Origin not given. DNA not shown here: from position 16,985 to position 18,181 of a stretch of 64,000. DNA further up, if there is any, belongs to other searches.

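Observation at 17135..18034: NusB-NUDIX fusion protein embedded in an RNA-processing gene run (rnhB-rpmF-nusB::nudix-rnc)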

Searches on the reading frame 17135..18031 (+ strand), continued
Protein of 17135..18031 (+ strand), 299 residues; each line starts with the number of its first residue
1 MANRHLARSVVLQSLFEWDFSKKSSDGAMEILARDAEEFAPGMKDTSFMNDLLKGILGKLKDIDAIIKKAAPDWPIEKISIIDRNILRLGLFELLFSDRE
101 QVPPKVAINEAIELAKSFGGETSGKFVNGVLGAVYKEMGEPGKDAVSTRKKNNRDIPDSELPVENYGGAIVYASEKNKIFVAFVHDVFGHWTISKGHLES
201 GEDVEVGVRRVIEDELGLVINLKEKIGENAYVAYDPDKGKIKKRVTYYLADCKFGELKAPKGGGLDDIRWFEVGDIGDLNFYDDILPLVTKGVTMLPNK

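Call 18: fold_search(model_id=the predicted structure, library=pdb)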
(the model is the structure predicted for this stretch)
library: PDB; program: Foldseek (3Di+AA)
matches with E <= 10: 875; with E <= 0.001: 526
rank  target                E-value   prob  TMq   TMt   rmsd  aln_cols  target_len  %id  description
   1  9cxx_A                5.6e-10  1.00  0.39  0.39   2.6       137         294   23  Structure of Rv2985, a Nudix diadenosine polyphosphatase from M. tuberculosis, in complex with putative ATP (released 2026-01-14)
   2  5gg5                  6.9e-10  1.00  0.36  0.37   3.2       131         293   25  Crystal structure of Mycobacterium smegmatis MutT1 (released 2017-04-19)
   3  5ggc_A                9.6e-10  1.00  0.37  0.38   2.9       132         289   26  Crystal structure of Mycobacterium smegmatis MutT1 in complex with phosphate and magnesium ions (excess magnesium, I) (released 2017-04-19)
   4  3i7u_A                1.2e-09  1.00  0.41  0.87   2.2       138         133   24  Crystal structure of AP4A hydrolase (aq_158) from Aquifex aeolicus VF5 (released 2009-07-21)
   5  6m72                  1.3e-09  1.00  0.37  0.38   3.0       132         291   26  Crystal structure of Mycobacterium smegmatis MutT1 in complex with 8-oxo-dGDP (released 2020-10-14)
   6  3i7u_C                2.7e-09  1.00  0.40  0.83   2.7       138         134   24  Crystal structure of AP4A hydrolase (aq_158) from Aquifex aeolicus VF5 (released 2009-07-21)
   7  5gg6_A                3.0e-09  1.00  0.36  0.37   3.0       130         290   25  Crystal structure of Mycobacterium smegmatis MutT1 in complex with 8-oxo-dGTP (released 2017-04-19)
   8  9cxx_B                4.0e-09  1.00  0.35  0.37   3.9       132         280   22  Structure of Rv2985, a Nudix diadenosine polyphosphatase from M. tuberculosis, in complex with putative ATP (released 2026-01-14)
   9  6m6y                  4.7e-09  1.00  0.37  0.38   3.0       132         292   26  Crystal structure of Mycobacterium smegmatis MutT1 in complex with 8-oxo-dGTP (released 2020-10-14)
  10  3gz8_A                4.7e-09  1.00  0.37  0.67   4.6       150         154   15  Cocrystal structure of NUDIX domain of Shewanella oneidensis NrtR complexed with ADP ribose (released 2009-06-09)
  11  5gg8                  5.0e-09  1.00  0.37  0.38   3.3       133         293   26  Crystal structure of Mycobacterium smegmatis MutT1 in complex with 8-oxo-dGTP, 8-oxo-dGMP and pyrophosphate (II) (released 2017-04-19)
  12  3gz8_C                5.5e-09  1.00  0.37  0.67   4.4       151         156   16  Cocrystal structure of NUDIX domain of Shewanella oneidensis NrtR complexed with ADP ribose (released 2009-06-09)
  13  5gg9                  7.3e-09  1.00  0.36  0.37   3.3       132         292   26  Crystal structure of Mycobacterium smegmatis MutT1 in complex with 8-oxo-GTP, 8-oxo-GMP and pyrophosphate (released 2017-04-19)
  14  5gg6_B                7.7e-09  1.00  0.36  0.37   3.4       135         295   26  Crystal structure of Mycobacterium smegmatis MutT1 in complex with 8-oxo-dGTP (released 2017-04-19)
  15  1ktg_A                9.0e-09  1.00  0.36  0.72   3.9       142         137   20  Crystal Structure of a C. elegans Ap4A Hydrolase Binary Complex (released 2002-05-08)
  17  4mpo_A                1.6e-08  1.00  0.40  0.76   3.3       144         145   25  1.90 A resolution structure of CT771 from Chlamydia trachomatis Bound to Hydrolyzed Ap4A Products (released 2014-01-22)
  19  4mpo_B                1.8e-08  1.00  0.37  0.68   4.3       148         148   21  1.90 A resolution structure of CT771 from Chlamydia trachomatis Bound to Hydrolyzed Ap4A Products (released 2014-01-22)
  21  1vc8_A                3.5e-08  1.00  0.38  0.84   2.8       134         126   23  Crystal Structure of a T.thermophilus HB8 Ap6A Hydrolase Ndx1-Ap6A Complex (released 2005-04-26)
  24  4mpo_E                5.2e-08  1.00  0.39  0.75   3.3       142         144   25  1.90 A resolution structure of CT771 from Chlamydia trachomatis Bound to Hydrolyzed Ap4A Products (released 2014-01-22)
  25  4mpo_F                6.4e-08  1.00  0.40  0.77   3.1       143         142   25  1.90 A resolution structure of CT771 from Chlamydia trachomatis Bound to Hydrolyzed Ap4A Products (released 2014-01-22)
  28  4ijx_B                1.4e-07  1.00  0.35  0.68   4.4       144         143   23  Crystal structure of human Ap4A hydrolase E58A mutant complexed with DPO (released 2013-03-20)
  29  4ijx_A                1.5e-07  1.00  0.35  0.66   4.5       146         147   22  Crystal structure of human Ap4A hydrolase E58A mutant complexed with DPO (released 2013-03-20)
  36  1ktg_B                3.3e-07  1.00  0.34  0.70   5.0       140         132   19  Crystal Structure of a C. elegans Ap4A Hydrolase Binary Complex (released 2002-05-08)
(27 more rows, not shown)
